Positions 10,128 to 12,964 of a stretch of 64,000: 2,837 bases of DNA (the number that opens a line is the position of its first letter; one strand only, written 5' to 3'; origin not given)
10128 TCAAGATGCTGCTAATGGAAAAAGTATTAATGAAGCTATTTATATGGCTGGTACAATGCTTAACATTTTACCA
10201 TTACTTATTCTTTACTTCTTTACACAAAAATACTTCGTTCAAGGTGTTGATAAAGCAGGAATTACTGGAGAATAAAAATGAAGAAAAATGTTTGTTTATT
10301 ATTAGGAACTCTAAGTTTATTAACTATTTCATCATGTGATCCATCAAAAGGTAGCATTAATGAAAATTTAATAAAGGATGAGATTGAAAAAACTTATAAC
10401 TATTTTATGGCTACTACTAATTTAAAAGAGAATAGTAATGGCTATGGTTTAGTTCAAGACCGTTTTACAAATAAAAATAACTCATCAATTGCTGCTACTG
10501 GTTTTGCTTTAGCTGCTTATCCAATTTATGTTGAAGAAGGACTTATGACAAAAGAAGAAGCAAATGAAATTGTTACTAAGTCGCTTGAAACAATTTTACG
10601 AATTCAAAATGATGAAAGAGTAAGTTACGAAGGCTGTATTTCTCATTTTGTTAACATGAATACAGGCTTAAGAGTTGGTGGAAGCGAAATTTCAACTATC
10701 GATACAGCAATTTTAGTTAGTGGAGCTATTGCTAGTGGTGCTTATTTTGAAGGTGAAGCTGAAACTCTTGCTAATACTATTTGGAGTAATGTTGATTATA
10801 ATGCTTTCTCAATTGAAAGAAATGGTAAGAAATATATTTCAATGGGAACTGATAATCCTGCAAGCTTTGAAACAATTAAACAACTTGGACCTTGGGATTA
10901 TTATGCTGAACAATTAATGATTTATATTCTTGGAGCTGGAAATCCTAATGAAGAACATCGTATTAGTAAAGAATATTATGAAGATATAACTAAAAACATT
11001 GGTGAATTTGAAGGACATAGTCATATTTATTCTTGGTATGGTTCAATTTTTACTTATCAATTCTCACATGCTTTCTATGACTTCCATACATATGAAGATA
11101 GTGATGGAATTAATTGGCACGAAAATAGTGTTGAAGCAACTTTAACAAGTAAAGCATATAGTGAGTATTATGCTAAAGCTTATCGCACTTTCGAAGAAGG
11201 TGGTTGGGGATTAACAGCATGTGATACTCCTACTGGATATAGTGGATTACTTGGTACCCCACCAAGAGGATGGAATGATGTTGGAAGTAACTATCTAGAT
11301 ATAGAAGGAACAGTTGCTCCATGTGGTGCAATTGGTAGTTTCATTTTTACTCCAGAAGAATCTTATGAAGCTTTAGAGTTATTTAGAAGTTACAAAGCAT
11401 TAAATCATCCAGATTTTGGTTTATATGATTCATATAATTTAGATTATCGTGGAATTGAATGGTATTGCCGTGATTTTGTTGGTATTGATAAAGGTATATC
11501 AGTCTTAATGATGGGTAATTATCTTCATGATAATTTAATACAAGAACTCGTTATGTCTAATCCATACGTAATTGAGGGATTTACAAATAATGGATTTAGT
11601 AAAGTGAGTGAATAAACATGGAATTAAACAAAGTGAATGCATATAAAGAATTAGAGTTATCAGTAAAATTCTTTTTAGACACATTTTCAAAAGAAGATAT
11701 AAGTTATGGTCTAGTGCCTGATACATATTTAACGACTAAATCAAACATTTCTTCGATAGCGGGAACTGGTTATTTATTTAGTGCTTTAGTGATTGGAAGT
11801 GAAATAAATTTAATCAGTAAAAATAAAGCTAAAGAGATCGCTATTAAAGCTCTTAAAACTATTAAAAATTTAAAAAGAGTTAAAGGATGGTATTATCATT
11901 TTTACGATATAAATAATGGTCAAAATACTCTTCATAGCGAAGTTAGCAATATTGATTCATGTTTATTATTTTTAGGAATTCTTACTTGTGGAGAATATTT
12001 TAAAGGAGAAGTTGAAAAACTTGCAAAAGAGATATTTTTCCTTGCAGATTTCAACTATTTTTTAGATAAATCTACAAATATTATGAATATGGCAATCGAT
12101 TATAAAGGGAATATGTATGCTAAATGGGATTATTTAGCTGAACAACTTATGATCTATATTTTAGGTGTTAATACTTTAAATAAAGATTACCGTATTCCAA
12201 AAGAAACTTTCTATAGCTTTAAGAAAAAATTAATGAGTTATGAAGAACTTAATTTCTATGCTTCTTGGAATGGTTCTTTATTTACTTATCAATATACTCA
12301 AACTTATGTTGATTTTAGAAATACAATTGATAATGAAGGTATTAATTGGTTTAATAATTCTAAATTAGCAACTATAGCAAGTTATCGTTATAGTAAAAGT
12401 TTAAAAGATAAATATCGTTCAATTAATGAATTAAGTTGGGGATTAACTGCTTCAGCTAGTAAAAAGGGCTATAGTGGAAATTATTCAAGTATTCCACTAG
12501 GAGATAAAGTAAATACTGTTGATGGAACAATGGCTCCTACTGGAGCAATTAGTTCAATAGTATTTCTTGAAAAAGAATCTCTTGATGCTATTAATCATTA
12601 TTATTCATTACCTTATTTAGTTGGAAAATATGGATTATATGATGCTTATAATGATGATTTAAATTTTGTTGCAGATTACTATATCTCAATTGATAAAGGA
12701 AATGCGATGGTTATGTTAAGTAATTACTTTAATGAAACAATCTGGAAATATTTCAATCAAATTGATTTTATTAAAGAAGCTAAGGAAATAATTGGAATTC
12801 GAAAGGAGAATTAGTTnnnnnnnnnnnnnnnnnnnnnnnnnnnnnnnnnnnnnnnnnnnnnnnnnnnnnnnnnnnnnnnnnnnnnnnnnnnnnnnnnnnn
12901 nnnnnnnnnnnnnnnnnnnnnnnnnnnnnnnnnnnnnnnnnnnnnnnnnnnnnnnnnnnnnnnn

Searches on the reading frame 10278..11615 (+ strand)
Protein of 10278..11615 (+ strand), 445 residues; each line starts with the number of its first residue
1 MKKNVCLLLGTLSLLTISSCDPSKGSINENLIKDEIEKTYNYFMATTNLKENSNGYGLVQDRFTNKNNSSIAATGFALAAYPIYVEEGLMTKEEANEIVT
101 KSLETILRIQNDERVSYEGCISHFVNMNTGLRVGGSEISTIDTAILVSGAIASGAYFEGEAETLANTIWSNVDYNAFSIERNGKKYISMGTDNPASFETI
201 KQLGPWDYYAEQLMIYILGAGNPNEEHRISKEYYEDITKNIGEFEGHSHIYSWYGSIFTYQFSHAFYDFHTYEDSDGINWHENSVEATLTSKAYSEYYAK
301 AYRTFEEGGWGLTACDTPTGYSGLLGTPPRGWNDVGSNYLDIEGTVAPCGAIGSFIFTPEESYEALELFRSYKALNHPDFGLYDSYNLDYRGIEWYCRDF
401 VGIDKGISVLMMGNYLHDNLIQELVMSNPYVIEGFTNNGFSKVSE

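Call 3: search_protein_families(library=pfam, proteins=[window:10278-11615:+], max_evalue=0.01)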
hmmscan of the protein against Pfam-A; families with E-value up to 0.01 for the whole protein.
window:10278-11615:+ (445 aa): 1 family
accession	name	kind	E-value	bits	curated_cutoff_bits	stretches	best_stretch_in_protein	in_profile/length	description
PF10091.15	Glycoamylase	-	1e-50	172.8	27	1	205-429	3-221/221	Putative glucoamylase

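Call 53: search_protein_families(library=ncbifam, proteins=[window:10278-11615:+], max_evalue=0.001)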
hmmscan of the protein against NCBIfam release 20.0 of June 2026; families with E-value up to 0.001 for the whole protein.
window:10278-11615:+ (445 aa): 0 families

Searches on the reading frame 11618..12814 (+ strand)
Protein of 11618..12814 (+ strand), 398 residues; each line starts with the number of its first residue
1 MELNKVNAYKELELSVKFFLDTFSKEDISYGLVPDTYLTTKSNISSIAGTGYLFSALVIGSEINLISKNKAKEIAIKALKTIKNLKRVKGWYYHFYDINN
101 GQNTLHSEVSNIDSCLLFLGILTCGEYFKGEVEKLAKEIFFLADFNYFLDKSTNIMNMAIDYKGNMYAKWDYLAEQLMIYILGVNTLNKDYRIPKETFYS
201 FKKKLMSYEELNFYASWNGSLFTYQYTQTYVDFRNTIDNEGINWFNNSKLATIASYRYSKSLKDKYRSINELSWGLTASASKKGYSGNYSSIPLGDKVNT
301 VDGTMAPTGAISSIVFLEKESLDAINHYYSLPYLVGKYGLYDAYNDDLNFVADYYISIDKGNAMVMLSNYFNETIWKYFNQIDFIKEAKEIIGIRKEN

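Call 3: search_protein_families(library=pfam, proteins=[window:11618-12814:+], max_evalue=0.01)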
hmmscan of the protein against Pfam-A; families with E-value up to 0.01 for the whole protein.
window:11618-12814:+ (398 aa): 1 family
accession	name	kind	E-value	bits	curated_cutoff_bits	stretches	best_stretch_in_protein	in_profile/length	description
PF10091.15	Glycoamylase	-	5e-45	154.1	27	1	169-382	3-220/221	Putative glucoamylase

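Call 53: search_protein_families(library=ncbifam, proteins=[window:11618-12814:+], max_evalue=0.001)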
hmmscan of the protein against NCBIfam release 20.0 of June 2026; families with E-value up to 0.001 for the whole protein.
window:11618-12814:+ (398 aa): 0 families
